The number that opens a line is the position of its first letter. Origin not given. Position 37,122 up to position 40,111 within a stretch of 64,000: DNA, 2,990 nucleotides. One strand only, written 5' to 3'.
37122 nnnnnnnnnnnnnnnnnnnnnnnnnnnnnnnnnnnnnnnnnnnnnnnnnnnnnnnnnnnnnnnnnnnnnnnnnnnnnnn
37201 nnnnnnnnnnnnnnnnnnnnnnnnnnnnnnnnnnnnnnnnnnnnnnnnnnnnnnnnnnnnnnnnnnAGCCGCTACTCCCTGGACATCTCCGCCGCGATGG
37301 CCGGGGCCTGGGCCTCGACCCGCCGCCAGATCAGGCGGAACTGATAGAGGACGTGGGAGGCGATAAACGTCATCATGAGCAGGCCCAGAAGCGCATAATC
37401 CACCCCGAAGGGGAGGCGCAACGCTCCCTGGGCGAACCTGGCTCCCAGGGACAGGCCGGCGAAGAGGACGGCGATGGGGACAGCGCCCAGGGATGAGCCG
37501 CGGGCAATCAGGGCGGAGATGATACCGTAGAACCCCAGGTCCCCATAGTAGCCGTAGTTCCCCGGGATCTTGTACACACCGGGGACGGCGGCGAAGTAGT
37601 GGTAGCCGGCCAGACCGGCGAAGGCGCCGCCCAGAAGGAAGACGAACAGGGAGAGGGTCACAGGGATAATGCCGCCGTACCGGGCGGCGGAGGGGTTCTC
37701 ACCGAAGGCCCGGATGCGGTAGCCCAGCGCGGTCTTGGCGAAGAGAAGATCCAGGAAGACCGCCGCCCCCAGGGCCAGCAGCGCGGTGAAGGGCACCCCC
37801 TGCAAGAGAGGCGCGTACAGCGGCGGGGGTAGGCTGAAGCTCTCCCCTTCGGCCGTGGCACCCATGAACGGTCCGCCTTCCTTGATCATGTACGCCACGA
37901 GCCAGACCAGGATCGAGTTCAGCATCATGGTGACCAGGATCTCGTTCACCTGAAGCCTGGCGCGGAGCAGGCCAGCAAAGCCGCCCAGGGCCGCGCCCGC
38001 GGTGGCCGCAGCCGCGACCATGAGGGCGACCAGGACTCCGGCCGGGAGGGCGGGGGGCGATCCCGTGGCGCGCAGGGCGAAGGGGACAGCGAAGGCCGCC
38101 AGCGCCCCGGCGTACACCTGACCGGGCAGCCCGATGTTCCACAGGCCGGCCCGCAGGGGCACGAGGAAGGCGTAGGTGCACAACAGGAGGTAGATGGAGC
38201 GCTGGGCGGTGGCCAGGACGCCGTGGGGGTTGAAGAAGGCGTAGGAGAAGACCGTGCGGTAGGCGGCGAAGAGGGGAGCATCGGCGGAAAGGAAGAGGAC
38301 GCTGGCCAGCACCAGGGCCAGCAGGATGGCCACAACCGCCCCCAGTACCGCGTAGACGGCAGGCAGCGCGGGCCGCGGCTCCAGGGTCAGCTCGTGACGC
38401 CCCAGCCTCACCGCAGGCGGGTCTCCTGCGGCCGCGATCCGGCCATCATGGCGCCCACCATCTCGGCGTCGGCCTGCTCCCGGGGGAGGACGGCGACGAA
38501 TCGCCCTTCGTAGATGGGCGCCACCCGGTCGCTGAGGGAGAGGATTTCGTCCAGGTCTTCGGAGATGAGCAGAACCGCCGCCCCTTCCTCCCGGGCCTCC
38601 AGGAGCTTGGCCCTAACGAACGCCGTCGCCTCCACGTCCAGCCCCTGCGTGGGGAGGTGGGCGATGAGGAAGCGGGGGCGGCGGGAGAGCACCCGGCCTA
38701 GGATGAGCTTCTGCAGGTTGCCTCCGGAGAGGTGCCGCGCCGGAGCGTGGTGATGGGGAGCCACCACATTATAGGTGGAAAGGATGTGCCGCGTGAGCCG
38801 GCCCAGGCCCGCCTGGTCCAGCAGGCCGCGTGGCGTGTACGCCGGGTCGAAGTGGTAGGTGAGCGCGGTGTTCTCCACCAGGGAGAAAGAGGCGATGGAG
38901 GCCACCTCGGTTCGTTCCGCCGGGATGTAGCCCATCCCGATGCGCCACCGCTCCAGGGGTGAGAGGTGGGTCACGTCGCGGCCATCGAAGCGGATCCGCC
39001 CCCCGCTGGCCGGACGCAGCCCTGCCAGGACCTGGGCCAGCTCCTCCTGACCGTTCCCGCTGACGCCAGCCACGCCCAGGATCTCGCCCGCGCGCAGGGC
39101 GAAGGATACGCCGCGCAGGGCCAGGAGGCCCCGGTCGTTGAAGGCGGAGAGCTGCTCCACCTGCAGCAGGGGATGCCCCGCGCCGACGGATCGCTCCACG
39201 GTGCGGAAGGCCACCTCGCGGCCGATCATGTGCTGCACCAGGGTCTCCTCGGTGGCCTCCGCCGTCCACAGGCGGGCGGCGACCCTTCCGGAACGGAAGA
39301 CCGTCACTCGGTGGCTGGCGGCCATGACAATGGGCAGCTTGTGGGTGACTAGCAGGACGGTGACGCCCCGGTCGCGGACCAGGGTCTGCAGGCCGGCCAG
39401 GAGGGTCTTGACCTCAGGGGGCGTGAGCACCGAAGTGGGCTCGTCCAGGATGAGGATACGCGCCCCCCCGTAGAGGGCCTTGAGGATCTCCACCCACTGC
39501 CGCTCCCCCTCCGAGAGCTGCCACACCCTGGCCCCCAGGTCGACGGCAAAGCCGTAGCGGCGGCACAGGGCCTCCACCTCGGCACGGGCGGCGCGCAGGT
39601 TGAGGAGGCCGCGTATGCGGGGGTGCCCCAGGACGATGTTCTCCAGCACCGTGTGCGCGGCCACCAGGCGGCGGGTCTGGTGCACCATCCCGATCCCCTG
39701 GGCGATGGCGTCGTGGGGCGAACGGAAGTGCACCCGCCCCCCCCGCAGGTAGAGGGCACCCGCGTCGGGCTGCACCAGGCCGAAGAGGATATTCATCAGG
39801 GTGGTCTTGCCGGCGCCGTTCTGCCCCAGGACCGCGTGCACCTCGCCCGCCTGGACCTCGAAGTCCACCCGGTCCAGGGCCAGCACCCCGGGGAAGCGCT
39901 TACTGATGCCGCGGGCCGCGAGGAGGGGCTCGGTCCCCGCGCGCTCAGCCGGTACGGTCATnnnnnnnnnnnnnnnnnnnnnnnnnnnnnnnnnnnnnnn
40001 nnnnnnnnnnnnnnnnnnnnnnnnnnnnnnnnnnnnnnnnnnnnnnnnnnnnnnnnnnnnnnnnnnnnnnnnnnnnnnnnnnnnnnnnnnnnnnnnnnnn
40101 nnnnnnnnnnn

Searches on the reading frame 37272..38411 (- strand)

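Call 28: search_protein_families(library=pfam, proteins=[window:37272-38411:-], max_evalue=0.00001)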
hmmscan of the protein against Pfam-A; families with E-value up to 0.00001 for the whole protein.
window:37272-38411:- (379 aa): 1 family
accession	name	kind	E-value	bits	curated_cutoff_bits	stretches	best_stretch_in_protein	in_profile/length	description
PF02653.21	BPD_transp_2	-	1.8e-29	103.2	26.8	1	68-347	5-266/269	Branched-chain amino acid transport system / permease component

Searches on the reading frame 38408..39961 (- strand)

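Call 28: search_protein_families(library=pfam, proteins=[window:38408-39961:-], max_evalue=0.00001)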
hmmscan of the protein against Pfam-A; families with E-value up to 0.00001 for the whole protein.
window:38408-39961:- (517 aa): 2 families
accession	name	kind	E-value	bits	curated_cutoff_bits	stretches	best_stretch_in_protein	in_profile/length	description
PF00005.33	ABC_tran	-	2e-45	155.2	25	2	29-177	1-137/137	ABC transporter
PF13304.12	AAA_21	-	6.5e-09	36.7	27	0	146-208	235-299/304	AAA domain, putative AbiEii toxin, Type IV TA system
